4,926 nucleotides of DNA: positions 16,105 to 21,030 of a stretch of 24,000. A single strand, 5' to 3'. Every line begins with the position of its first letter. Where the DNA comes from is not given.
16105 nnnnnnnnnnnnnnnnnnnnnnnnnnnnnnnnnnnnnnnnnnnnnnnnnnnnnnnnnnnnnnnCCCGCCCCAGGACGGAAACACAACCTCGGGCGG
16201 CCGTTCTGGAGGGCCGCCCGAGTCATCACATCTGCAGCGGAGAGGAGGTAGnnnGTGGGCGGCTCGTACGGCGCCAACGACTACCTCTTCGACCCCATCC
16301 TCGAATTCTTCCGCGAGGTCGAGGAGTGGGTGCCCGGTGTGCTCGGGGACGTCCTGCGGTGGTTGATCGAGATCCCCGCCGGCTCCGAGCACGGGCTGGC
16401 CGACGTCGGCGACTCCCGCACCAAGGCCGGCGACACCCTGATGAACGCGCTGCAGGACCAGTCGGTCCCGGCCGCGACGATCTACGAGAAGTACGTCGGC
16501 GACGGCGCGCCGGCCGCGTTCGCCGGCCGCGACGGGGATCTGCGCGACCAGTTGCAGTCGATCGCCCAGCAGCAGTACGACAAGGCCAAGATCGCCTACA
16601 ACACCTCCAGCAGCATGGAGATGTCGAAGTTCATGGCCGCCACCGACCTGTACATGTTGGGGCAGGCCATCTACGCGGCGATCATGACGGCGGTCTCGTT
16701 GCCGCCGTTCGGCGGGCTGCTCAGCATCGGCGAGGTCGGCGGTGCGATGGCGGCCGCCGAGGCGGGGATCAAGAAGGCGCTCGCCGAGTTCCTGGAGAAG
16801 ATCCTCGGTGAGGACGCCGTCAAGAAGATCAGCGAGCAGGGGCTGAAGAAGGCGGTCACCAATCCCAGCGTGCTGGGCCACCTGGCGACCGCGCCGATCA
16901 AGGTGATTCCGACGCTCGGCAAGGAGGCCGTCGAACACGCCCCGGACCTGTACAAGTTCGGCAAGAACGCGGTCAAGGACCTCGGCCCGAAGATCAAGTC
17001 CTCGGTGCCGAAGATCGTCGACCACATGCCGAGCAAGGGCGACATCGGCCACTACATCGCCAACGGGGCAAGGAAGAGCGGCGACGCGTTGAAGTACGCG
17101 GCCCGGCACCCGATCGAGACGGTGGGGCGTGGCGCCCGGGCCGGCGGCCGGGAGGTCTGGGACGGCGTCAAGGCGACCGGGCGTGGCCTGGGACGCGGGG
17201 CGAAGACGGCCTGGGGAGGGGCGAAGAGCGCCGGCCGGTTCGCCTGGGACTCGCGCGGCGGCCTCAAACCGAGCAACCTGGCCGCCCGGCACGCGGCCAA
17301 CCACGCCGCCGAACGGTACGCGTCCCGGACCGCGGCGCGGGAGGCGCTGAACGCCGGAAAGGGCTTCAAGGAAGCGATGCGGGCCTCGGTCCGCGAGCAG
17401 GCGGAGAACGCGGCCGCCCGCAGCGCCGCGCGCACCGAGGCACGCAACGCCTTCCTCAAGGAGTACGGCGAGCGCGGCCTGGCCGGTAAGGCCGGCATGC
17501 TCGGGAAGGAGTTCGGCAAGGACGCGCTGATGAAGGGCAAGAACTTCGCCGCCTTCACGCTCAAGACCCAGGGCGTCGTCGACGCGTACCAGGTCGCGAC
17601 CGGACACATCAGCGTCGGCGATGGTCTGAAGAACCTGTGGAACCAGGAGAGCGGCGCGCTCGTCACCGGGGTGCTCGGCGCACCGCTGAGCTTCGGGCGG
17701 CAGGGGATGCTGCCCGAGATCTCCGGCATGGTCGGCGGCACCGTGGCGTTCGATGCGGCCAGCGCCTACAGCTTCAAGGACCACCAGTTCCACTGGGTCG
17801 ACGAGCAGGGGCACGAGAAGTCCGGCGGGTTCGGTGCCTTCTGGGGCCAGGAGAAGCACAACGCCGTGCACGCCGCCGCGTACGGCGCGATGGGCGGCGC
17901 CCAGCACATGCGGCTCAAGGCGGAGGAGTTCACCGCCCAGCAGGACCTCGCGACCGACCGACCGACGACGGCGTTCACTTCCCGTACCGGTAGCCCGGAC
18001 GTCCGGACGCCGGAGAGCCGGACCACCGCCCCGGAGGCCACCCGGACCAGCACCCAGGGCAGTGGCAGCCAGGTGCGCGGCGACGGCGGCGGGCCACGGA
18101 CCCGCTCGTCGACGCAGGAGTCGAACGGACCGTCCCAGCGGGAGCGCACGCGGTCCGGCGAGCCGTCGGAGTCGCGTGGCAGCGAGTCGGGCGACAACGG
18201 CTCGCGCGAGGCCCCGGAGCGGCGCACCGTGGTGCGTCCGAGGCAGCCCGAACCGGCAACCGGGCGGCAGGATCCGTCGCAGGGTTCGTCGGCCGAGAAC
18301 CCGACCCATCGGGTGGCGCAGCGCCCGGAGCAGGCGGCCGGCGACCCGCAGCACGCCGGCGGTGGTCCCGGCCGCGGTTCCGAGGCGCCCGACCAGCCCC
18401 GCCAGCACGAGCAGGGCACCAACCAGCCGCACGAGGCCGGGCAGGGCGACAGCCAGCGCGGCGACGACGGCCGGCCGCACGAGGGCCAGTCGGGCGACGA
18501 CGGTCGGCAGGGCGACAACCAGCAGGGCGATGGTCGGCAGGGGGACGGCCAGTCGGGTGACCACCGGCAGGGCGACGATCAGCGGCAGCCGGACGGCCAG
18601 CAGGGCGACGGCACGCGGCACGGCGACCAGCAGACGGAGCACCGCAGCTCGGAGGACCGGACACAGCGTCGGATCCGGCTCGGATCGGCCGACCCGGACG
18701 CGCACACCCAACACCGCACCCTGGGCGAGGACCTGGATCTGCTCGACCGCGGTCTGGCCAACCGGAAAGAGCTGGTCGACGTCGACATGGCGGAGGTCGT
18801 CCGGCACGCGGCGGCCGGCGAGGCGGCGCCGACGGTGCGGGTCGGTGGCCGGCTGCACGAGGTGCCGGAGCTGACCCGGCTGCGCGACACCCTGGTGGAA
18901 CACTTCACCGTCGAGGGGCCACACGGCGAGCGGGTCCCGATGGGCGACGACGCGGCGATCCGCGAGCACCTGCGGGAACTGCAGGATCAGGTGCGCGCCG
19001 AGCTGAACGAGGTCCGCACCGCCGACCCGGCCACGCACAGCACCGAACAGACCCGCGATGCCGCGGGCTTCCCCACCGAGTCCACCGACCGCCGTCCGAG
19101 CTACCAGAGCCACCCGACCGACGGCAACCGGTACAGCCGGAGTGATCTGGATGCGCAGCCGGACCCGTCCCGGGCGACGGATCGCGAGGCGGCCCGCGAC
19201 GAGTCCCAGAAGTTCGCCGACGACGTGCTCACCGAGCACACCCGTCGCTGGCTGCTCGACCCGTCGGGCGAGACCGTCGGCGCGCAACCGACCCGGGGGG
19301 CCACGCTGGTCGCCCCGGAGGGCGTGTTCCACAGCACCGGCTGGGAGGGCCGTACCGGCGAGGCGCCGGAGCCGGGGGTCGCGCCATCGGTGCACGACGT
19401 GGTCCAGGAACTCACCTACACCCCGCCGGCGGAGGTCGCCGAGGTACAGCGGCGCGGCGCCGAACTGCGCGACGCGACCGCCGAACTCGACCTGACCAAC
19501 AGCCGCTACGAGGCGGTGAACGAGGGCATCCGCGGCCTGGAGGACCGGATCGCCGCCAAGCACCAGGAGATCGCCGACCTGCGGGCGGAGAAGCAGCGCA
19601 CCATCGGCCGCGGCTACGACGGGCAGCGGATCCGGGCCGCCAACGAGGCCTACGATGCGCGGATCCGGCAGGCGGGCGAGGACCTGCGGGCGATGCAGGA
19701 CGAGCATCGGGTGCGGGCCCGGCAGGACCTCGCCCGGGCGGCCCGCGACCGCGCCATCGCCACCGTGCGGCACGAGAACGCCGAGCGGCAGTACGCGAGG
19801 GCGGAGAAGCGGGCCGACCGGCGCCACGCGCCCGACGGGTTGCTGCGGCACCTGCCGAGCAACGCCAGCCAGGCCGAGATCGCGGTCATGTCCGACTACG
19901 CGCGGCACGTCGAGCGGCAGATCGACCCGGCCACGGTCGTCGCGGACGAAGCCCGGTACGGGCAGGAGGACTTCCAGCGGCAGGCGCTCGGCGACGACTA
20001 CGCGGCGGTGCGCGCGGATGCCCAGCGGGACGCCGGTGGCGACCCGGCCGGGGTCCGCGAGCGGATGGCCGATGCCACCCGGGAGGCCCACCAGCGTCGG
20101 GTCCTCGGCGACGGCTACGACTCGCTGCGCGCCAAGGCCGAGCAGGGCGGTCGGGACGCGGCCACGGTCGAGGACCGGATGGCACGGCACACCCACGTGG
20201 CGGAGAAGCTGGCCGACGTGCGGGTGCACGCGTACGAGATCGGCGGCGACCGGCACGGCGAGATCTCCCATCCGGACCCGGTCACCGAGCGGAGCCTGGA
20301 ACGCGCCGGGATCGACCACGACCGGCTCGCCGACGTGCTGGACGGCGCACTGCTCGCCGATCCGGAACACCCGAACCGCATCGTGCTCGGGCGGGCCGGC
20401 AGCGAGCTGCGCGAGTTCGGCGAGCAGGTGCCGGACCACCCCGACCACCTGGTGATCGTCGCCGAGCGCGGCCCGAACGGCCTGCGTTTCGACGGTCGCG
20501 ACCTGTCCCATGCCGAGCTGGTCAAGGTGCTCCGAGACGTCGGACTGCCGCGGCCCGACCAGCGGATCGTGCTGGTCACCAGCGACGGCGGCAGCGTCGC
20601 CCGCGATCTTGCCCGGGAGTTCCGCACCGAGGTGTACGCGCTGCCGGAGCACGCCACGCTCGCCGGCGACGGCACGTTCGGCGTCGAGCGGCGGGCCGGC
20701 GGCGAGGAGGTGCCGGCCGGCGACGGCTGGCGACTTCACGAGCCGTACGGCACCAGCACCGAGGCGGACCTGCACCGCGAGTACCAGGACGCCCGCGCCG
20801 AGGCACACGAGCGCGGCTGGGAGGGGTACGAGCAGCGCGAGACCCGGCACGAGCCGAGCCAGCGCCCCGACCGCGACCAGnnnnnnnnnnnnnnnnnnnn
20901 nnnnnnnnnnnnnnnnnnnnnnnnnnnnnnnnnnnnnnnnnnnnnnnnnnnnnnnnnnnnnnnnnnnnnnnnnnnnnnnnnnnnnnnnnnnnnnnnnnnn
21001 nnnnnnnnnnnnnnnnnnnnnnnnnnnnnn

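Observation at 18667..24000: Giant protein is a string of three linker-delimited effector modules rather than one N-terminal carrier plus one C-terminal toxin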

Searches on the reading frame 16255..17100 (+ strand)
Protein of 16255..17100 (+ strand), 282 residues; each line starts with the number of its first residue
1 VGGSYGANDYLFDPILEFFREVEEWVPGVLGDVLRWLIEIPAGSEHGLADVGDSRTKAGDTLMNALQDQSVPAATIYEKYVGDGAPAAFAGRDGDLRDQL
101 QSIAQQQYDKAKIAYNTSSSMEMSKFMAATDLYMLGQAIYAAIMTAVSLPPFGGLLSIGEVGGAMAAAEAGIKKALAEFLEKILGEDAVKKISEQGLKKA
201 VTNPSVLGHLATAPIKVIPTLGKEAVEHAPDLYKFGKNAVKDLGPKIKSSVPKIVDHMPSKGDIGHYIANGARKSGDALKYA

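Call 40: search_protein_families(library=pfam, proteins=[window:16255-17100:+], max_evalue=1)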
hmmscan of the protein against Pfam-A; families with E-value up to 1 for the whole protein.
window:16255-17100:+ (282 aa): 2 families
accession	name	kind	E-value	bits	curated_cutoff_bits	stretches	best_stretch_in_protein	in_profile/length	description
PF25547.1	WXG100_2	-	0.028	14.8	27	1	41-148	24-132/150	WXG100 like domain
PF19625.5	DUF6130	-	0.042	14.1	23.7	1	163-233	18-88/153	Family of unknown function (DUF6130)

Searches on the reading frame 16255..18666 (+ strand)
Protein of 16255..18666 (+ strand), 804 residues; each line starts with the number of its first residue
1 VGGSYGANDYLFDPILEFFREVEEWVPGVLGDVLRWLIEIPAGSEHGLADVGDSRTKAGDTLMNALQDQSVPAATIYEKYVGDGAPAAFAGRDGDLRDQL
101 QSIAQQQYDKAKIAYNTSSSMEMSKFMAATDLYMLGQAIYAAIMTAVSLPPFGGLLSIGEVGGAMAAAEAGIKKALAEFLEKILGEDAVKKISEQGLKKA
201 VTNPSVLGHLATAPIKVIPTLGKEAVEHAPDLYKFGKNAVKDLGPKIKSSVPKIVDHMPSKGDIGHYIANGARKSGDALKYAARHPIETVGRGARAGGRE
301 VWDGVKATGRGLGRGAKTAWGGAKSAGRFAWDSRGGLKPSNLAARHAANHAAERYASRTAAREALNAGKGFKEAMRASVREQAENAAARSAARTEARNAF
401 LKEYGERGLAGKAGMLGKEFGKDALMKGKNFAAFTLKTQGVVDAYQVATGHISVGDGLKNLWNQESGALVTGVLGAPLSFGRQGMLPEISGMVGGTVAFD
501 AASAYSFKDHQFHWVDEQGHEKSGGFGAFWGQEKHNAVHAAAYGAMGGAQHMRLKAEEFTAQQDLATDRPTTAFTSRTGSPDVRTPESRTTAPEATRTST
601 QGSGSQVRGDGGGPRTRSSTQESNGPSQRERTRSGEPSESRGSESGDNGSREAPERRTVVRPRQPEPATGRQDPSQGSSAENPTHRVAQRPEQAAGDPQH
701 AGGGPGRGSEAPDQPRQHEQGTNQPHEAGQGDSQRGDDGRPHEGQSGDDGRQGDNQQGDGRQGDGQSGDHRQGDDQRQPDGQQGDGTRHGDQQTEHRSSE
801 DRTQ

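Call 7: search_protein_families(library=pfam, proteins=[window:16255-18666:+], max_evalue=1)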
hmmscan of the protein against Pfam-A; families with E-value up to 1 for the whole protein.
window:16255-18666:+ (804 aa): 1 family
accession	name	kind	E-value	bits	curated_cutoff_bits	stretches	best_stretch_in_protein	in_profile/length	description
PF19625.5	DUF6130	-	0.17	12.1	23.7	1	163-233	18-88/153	Family of unknown function (DUF6130)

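Call 8: search_protein_families(library=ncbifam, proteins=[window:16255-18666:+], max_evalue=1)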
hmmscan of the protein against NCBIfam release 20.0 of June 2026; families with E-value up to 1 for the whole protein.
window:16255-18666:+ (804 aa): 0 families

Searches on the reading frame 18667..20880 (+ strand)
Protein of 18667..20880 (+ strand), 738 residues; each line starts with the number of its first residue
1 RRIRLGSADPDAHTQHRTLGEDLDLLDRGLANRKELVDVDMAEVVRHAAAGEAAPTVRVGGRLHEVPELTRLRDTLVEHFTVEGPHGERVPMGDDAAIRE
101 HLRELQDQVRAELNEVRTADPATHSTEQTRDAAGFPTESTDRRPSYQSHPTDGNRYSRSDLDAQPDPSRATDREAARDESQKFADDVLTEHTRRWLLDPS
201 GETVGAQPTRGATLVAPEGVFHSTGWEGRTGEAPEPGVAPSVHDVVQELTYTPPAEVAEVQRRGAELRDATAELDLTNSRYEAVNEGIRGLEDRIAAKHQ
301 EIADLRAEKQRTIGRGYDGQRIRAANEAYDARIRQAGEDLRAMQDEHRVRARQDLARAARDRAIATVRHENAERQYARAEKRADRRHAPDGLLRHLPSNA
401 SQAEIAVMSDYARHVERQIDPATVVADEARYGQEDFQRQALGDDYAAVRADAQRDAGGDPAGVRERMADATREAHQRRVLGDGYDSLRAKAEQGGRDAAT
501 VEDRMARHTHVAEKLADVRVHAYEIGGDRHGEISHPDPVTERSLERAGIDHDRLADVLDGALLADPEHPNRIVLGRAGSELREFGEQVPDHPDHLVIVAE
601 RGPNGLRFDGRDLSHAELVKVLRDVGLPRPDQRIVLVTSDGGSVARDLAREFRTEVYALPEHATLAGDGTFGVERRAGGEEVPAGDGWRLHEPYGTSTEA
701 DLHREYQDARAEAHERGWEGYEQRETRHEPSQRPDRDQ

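Call 7: search_protein_families(library=pfam, proteins=[window:18667-20880:+], max_evalue=1)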
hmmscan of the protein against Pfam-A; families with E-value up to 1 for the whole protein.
window:18667-20880:+ (738 aa): 1 family
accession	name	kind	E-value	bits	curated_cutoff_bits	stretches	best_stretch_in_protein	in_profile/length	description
PF16808.10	PKcGMP_CC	-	0.2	11.7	35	1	286-308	8-30/35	Coiled-coil N-terminus of cGMP-dependent protein kinase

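Call 8: search_protein_families(library=ncbifam, proteins=[window:18667-20880:+], max_evalue=1)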
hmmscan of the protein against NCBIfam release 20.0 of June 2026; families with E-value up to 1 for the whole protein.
window:18667-20880:+ (738 aa): 1 family
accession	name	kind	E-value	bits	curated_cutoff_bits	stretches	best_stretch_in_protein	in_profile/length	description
TIGR02168.1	SMC_prok_B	equivalog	0.075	10.7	567.35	1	259-387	799-925/1181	chromosome segregation protein SMC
